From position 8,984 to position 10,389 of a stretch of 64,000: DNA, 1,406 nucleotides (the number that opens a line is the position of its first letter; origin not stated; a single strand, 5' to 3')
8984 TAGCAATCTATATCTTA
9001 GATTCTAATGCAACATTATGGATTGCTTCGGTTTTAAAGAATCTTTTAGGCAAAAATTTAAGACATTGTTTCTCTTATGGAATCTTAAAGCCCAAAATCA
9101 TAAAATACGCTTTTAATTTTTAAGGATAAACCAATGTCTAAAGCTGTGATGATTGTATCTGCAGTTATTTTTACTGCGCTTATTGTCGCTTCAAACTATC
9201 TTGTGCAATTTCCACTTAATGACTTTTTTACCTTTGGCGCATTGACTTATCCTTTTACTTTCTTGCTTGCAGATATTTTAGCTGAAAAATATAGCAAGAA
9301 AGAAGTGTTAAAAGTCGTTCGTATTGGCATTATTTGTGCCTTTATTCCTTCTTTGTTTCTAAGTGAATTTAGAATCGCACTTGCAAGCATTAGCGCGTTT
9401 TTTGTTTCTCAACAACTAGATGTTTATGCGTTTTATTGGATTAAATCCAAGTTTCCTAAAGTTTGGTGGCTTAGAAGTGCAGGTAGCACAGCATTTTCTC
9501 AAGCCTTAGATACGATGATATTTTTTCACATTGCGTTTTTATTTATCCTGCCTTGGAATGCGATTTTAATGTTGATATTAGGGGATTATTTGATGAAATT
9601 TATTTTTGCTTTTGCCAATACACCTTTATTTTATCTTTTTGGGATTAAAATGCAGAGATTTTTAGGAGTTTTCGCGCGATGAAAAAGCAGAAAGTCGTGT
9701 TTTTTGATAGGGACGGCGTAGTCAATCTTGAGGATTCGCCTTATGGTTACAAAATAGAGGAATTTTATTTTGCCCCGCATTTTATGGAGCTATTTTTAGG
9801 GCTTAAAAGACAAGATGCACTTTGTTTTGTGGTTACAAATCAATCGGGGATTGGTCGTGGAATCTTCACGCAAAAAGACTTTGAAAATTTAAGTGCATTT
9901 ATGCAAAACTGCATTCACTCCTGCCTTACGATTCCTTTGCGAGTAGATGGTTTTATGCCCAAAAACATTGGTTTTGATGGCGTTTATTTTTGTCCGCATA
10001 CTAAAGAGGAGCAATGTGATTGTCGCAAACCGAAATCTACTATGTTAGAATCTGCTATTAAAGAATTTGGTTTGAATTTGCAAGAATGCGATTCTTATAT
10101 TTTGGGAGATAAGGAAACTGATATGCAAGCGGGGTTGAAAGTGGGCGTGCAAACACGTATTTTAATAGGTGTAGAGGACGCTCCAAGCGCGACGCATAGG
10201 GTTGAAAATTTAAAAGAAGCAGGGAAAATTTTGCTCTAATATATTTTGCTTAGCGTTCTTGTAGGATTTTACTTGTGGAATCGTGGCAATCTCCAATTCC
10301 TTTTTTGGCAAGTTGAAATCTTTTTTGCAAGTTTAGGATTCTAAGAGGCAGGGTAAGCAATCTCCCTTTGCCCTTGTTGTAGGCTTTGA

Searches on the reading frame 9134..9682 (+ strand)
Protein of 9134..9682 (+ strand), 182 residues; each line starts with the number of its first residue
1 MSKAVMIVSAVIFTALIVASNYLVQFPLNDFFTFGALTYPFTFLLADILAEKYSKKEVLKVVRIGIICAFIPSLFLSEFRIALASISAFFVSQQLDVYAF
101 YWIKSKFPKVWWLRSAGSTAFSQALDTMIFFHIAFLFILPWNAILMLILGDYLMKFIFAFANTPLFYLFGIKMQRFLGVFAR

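Call 31: search_protein_families(library=pfam, proteins=[window:9134-9682:+])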
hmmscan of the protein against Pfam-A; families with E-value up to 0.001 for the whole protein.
window:9134-9682:+ (182 aa): 1 family
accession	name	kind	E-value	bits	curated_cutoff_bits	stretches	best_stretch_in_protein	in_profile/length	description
PF02592.20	Vut_1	-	6.5e-30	104.9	27.2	2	74-168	61-151/152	Putative vitamin uptake transporter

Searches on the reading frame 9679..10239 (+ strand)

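Call 31: search_protein_families(library=pfam, proteins=[window:9679-10239:+])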
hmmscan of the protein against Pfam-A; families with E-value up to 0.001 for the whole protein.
window:9679-10239:+ (186 aa): 2 families
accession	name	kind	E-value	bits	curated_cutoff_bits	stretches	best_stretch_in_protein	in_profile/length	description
PF13242.12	Hydrolase_like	-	3.1e-07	30.7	22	1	115-161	2-46/75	HAD-hyrolase-like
PF13419.12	HAD_2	-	1.8e-06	28.7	23.8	1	110-159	128-175/178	Haloacid dehalogenase-like hydrolase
